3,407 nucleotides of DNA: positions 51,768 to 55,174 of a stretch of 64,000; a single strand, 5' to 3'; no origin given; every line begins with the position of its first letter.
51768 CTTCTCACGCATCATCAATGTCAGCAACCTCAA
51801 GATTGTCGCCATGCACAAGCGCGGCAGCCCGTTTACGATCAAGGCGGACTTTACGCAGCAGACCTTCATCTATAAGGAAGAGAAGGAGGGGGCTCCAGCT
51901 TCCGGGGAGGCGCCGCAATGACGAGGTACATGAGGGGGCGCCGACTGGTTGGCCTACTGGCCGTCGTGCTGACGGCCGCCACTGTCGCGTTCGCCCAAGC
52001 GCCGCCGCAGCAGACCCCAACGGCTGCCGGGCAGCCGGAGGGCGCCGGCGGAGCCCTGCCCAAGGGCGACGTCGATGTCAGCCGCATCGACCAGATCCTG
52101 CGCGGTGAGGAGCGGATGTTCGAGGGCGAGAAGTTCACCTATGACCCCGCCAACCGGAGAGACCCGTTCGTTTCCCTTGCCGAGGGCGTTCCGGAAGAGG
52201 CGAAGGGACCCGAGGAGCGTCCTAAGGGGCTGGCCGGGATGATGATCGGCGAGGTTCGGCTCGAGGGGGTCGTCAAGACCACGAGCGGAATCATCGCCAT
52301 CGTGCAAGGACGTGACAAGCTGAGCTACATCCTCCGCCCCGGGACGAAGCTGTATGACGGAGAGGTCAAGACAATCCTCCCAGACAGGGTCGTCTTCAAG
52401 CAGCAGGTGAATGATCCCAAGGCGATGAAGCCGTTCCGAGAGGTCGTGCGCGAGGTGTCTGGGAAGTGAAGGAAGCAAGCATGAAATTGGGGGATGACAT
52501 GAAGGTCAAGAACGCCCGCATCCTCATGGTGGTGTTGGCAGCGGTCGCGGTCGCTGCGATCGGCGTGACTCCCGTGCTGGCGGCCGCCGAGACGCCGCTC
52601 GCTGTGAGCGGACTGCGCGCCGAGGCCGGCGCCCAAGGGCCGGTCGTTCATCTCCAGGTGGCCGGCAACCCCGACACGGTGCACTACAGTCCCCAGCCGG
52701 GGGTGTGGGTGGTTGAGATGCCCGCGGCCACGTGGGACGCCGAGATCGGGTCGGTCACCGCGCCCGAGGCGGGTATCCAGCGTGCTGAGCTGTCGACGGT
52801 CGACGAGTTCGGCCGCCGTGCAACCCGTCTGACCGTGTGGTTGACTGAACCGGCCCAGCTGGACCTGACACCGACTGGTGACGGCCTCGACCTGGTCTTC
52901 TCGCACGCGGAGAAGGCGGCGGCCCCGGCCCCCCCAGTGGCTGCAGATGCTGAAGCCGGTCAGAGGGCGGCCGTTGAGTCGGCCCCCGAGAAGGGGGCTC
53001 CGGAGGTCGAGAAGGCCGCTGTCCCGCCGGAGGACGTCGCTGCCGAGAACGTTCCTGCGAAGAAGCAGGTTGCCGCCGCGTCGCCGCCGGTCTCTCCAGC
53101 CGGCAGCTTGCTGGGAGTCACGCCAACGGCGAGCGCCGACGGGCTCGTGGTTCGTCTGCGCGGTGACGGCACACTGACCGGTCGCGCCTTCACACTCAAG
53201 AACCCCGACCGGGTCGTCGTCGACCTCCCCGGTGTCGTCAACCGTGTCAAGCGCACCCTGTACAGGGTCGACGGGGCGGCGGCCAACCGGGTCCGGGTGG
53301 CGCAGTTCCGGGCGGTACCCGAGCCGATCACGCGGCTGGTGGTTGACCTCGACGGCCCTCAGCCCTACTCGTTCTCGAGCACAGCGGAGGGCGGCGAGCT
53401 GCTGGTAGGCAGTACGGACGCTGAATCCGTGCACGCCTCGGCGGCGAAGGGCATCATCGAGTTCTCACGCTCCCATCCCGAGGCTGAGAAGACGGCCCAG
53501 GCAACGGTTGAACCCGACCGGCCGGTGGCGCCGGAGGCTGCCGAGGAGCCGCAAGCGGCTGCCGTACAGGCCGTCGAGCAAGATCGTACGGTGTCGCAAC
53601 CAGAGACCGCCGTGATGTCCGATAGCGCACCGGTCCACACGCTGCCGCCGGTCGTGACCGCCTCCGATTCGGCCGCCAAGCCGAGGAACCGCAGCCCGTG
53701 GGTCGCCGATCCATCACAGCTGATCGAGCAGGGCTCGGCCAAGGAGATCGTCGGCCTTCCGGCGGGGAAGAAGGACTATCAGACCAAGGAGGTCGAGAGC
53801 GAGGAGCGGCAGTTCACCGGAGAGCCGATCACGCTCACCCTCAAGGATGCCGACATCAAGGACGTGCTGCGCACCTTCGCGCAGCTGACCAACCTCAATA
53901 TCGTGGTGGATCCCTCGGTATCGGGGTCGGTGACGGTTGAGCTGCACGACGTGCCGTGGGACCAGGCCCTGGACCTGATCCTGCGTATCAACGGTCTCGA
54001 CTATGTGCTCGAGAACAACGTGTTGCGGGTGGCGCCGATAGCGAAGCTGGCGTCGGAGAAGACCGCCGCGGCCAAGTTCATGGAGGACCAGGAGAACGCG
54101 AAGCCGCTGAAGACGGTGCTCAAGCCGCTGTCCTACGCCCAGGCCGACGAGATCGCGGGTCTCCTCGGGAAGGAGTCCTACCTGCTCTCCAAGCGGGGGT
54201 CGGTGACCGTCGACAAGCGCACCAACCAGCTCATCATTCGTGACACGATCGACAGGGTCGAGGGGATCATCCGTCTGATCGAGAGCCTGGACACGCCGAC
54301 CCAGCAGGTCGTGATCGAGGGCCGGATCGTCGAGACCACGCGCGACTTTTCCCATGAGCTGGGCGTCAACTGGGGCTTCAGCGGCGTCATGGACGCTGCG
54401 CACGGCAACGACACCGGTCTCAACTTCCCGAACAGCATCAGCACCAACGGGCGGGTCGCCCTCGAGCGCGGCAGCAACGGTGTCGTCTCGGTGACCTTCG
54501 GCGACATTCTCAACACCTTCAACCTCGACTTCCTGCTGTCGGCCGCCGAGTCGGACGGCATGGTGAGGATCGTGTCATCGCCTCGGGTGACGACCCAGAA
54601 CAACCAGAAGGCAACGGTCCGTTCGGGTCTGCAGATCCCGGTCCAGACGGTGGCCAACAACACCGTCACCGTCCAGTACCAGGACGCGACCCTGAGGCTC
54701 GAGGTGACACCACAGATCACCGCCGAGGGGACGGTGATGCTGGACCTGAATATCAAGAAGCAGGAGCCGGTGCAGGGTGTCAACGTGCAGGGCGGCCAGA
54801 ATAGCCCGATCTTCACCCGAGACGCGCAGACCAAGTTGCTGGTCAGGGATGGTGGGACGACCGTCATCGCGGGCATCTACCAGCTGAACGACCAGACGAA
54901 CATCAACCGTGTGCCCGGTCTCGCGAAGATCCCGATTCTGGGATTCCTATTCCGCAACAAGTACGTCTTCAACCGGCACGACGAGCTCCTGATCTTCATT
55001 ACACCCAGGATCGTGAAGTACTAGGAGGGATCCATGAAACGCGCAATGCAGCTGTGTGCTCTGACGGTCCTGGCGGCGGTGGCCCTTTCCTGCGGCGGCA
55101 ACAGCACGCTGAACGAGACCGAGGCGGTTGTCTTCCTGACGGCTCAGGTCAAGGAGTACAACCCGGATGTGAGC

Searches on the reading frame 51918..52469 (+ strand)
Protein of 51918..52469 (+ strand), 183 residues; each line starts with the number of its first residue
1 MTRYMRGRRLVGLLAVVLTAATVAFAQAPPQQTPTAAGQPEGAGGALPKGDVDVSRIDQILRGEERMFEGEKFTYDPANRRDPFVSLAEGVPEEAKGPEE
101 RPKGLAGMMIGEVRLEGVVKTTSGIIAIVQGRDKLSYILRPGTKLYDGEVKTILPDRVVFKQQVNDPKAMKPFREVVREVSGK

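Call 3: search_protein_families(library=pfam, proteins=[window:51918-52469:+], max_evalue=0.1)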
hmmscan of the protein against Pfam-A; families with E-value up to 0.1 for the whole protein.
window:51918-52469:+ (183 aa): 2 families
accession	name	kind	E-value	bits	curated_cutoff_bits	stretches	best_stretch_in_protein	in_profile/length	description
PF04351.19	PilP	-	6.5e-05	23.3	25.6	1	69-167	25-133/146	Pilus assembly protein, PilP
PF11356.14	T2SSC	-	0.0097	16.2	27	0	112-163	79-133/141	Type II secretion system protein C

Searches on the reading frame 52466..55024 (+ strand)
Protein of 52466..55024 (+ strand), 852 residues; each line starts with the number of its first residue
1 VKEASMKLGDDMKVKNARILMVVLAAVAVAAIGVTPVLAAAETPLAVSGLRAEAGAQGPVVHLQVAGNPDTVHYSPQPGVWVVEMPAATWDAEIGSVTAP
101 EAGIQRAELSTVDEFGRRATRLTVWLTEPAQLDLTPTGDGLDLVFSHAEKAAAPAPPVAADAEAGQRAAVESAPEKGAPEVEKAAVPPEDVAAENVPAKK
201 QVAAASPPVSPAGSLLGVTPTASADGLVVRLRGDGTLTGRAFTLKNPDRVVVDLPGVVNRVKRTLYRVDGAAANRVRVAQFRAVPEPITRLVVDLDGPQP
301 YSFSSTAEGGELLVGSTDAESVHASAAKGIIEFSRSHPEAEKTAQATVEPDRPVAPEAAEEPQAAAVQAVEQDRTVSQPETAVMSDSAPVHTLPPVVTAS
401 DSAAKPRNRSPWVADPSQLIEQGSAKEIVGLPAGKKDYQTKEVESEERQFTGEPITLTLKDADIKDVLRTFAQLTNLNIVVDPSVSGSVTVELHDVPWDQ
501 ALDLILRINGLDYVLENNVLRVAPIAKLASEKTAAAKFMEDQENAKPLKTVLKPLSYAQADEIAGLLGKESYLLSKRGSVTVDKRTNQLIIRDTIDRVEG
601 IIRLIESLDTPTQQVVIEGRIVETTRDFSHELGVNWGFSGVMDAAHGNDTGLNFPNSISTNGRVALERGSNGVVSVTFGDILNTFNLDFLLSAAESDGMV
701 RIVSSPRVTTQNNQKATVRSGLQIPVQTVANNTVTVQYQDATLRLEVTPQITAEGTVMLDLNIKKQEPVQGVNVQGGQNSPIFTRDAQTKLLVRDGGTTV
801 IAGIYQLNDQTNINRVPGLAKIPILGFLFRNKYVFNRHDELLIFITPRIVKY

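Call 3: search_protein_families(library=pfam, proteins=[window:52466-55024:+], max_evalue=0.1)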
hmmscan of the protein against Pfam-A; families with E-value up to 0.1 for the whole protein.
window:52466-55024:+ (852 aa): 6 families
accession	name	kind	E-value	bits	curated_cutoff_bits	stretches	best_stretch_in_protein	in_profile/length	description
PF00263.26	Secretin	-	1.5e-44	152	27.5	1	693-851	1-169/169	Bacterial type II and III secretion system protein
PF11741.13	AMIN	-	1.9e-11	44.4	20.5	1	224-309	8-94/101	AMIN domain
PF07660.19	STN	-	4.1e-11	42.9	28.4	1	477-524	1-51/52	Secretin and TonB N terminus short domain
PF03958.22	Secretin_N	-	1.7e-10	41.4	28.2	1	554-614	5-69/69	Bacterial type II/III secretion system short domain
PF21305.2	type_II_gspD_N0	-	5.2e-10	39.5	27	1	459-522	3-71/71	GspD-like, N0 domain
PF24902.1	Ig_NUP210_9th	-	0.016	15.8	27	0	726-768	29-72/79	NUP210, Ig-like domain 9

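Call 4: search_protein_families(library=ncbifam, proteins=[window:52466-55024:+], max_evalue=0.1)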
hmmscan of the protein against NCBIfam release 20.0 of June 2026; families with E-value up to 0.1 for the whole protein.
window:52466-55024:+ (852 aa): 10 families
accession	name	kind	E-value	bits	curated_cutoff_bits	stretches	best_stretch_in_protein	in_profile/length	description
TIGR02515.1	IV_pilus_PilQ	subfamily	1.7e-115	386.4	284.35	1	452-851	1-428/428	type IV pilus secretin PilQ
NF010083.0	PRK13568.1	equivalog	9.1e-83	278.4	554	1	445-851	18-418/419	DNA uptake porin HofQ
TIGR02517.1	type_II_gspD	equivalog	2.9e-67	227.5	351.35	2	603-851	326-591/600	type II secretion system secretin GspD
NF007851.2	PRK10560.1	exception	1.7e-61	208.3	598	1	453-851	22-410/412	DNA uptake porin HofQ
TIGR02516.1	type_III_yscC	equivalog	6.8e-38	130.4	238.45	1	574-851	195-462/463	type III secretion system outer membrane ring subunit SctC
TIGR02519.1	pilus_MshL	equivalog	2.7e-28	98.8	250.2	1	581-850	2-290/290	pilus (MSHA type) biogenesis protein MshL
NF011873.0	PRK15346.1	equivalog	9.1e-20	70.8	524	2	577-832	235-476/499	EscC/YscC/HrcC family type III secretion system outer membrane ring protein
NF042912.1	Amuc_1098_fam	equivalog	3.3e-15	55.2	750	2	774-850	719-796/805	Amuc_1098 family type IV pilus outer membrane protein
TIGR02520.1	pilus_B_mal_scr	equivalog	1.2e-11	43.9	287.65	1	573-847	231-511/513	PilN family type IVB pilus formation outer membrane protein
NF038267.1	amidase_AmiC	exception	0.0075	14.9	700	1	229-295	50-117/407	N-acetylmuramoyl-L-alanine amidase AmiC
